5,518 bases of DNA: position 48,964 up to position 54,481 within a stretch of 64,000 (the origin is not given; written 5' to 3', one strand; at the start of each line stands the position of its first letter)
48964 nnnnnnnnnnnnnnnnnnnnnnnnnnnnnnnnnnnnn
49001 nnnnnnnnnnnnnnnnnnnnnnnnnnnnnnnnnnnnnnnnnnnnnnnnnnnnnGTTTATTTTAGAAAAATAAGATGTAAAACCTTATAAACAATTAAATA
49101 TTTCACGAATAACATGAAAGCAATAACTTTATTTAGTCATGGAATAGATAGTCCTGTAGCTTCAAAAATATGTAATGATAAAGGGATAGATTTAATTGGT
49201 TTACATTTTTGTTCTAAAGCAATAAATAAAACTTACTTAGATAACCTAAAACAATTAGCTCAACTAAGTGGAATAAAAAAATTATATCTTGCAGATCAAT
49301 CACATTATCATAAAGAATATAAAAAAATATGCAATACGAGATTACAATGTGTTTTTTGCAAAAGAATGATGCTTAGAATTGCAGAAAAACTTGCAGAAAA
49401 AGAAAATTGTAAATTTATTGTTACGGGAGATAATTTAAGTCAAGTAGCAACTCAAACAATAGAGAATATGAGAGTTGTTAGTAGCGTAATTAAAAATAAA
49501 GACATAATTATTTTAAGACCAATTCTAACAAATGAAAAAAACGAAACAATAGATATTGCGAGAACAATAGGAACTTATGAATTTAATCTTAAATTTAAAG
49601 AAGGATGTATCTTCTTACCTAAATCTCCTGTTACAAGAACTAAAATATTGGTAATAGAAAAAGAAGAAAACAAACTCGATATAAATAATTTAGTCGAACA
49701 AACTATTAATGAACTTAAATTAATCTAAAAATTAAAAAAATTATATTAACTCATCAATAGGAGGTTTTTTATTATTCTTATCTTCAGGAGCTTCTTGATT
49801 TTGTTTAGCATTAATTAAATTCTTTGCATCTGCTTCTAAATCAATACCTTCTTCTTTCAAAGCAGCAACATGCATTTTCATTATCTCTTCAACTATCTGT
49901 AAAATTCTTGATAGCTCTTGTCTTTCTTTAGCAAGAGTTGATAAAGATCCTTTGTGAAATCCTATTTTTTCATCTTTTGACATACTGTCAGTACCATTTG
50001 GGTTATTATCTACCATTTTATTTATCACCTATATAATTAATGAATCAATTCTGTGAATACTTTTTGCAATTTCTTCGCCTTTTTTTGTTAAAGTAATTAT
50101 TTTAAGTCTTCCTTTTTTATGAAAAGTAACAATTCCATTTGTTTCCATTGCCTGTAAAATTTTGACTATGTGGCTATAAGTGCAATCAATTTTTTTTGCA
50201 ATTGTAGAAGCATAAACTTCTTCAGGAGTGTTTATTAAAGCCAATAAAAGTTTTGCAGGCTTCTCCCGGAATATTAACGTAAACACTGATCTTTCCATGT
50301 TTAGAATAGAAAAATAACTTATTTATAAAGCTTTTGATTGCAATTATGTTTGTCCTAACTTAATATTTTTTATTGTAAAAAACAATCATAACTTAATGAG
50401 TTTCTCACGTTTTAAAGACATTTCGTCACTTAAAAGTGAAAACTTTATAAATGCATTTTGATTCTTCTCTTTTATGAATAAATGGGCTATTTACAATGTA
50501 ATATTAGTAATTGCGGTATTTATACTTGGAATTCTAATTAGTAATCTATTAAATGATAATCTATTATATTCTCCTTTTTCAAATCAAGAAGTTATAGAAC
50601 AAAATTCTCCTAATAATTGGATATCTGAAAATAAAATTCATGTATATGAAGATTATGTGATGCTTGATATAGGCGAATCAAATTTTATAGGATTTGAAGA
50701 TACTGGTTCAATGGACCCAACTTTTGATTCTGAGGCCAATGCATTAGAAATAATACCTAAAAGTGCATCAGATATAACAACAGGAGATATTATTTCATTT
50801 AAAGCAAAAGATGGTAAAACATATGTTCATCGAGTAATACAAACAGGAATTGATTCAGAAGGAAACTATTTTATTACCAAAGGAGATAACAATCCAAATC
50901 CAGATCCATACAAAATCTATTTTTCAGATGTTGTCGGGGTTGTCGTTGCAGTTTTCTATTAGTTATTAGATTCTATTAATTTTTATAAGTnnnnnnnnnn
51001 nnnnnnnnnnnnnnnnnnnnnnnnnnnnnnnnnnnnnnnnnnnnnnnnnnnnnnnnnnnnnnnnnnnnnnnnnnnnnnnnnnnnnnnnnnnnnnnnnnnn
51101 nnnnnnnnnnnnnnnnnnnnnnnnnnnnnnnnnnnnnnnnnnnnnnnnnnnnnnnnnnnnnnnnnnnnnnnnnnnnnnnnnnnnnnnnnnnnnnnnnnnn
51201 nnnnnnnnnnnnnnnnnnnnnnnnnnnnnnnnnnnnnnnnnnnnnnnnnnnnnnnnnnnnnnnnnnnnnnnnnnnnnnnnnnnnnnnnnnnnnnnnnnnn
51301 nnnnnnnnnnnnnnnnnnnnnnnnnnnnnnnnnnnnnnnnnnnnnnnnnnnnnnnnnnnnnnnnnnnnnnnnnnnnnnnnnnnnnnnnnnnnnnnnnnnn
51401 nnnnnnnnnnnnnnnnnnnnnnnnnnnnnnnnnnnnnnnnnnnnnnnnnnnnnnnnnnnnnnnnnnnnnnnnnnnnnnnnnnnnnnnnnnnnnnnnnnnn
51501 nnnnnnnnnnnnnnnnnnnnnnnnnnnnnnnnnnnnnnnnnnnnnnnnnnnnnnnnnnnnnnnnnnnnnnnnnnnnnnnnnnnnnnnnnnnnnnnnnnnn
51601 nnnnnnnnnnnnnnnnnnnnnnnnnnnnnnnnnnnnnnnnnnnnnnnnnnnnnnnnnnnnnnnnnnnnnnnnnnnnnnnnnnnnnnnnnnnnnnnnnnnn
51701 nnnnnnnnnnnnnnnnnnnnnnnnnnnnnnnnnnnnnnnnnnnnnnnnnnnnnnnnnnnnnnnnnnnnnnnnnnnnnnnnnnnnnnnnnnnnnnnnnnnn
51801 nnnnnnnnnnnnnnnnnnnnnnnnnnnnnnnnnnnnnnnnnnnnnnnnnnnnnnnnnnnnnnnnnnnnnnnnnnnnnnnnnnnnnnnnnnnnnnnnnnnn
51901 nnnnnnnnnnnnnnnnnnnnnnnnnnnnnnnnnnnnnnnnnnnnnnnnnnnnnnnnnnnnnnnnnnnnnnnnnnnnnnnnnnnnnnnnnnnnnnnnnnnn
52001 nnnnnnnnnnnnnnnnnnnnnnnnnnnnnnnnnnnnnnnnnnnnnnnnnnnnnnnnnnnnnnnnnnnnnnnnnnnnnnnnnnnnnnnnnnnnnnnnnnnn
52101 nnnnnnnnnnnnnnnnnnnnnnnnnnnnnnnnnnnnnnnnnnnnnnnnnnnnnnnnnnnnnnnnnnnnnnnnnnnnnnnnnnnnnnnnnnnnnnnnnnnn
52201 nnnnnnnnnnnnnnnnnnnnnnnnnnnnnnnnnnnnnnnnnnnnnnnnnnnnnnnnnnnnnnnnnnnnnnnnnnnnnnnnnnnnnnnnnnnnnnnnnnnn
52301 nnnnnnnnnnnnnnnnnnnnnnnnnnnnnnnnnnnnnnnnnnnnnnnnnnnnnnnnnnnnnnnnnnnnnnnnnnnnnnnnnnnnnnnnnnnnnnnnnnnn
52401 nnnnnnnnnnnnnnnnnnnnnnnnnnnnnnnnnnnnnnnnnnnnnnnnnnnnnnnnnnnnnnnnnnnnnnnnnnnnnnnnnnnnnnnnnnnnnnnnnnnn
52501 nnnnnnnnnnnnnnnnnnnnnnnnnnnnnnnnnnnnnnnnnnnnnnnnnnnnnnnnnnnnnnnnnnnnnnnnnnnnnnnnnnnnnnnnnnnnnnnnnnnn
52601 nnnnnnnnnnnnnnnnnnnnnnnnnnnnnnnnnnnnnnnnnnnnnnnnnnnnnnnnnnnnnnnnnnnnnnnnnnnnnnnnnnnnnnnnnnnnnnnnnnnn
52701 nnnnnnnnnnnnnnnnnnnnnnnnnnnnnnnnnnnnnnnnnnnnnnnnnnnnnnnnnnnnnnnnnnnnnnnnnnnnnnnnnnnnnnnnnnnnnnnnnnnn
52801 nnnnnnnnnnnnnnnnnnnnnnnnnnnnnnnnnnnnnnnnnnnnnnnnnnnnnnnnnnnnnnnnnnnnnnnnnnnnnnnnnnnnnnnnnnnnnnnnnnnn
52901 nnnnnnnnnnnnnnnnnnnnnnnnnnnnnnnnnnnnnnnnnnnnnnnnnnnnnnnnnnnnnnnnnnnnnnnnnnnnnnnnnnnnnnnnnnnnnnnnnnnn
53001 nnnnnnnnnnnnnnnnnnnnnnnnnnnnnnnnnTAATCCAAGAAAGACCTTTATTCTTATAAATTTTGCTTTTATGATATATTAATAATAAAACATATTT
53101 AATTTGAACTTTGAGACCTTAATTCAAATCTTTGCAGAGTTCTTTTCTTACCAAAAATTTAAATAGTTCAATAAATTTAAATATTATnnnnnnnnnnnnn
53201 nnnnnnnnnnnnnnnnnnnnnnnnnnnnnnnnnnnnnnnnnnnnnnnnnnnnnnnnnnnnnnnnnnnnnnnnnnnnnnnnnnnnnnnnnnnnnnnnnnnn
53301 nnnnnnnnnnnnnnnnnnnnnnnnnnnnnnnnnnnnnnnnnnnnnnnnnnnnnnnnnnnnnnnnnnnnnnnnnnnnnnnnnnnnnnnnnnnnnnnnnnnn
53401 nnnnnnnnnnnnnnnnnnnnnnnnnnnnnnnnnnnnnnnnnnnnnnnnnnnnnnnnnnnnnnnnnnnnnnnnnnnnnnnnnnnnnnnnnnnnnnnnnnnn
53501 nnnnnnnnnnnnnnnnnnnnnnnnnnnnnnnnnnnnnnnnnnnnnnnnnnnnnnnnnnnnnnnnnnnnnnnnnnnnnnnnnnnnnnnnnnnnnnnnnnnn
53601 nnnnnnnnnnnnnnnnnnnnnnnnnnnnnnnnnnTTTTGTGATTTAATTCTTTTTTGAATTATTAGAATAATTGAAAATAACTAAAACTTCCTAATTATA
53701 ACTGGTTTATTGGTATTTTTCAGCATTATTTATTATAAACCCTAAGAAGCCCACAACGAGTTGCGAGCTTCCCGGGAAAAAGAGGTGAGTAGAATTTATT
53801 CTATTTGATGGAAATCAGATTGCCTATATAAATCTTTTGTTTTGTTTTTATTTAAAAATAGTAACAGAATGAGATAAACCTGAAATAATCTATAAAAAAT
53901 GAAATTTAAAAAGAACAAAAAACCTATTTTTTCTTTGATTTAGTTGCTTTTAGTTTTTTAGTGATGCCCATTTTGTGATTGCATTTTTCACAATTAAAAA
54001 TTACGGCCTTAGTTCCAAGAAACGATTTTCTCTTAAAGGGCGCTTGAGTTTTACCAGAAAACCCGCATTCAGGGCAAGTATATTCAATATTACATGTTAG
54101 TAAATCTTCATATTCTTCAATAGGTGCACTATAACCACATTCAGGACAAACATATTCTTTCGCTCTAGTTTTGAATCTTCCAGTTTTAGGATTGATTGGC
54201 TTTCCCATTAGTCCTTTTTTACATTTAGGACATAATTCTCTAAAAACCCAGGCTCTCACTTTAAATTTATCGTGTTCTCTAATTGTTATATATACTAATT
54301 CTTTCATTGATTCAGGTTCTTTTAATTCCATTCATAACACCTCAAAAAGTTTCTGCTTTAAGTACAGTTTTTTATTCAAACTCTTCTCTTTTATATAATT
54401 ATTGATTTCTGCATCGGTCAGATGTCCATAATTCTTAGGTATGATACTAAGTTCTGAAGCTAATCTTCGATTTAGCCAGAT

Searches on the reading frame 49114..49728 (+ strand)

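Call 53: search_protein_families(library=pfam, proteins=[window:49114-49728:+], max_evalue=0.001)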
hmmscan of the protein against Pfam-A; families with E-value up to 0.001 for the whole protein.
window:49114-49728:+ (204 aa): 2 families
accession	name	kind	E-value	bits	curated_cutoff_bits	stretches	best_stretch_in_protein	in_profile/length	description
PF02568.20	ThiI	-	3.5e-45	154.5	20.5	1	2-189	5-196/197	Thiamine biosynthesis protein (ThiI)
PF06508.19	QueC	-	9.3e-06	25.7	22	0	2-155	1-175/210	Queuosine biosynthesis protein QueC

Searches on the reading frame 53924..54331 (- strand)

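Call 27: search_protein_families(library=pfam, proteins=[window:53924-54331:-], max_evalue=0.01)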
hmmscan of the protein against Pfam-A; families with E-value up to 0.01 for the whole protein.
window:53924-54331:- (135 aa): 9 families
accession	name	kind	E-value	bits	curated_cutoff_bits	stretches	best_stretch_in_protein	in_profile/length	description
PF07282.18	Cas12f1-like_TNB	-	8.5e-05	23.1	26.3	0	33-68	30-49/60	Cas12f1-like, TNB domain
PF14353.12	CpXC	-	0.00052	20.4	25.4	0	83-99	37-53/121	CpXC protein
PF25206.1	DUF7836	-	0.00094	19.4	26.7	0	31-74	7-45/59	Domain of unknown function (DUF7836)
PF24042.1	DUF7351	-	0.0013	19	31.2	0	73-128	56-111/177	Domain of unknown function (DUF7351)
PF18439.7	zf_UBZ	-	0.0028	17.7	25.6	0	59-73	2-16/32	Ubiquitin-Binding Zinc Finger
PF24441.1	DUF7560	-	0.0034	17.5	27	0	59-72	5-18/44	Family of unknown function (DUF7560)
PF13824.12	zf-Mss51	-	0.0056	17.3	27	0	33-68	1-23/55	Zinc-finger of mitochondrial splicing suppressor 51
PF06906.16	DUF1272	-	0.0067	16.9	25.3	0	29-46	39-56/57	Protein of unknown function (DUF1272)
PF08792.16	A2L_zn_ribbon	-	0.0067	16.5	22.9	0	59-71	21-33/33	A2L zinc ribbon domain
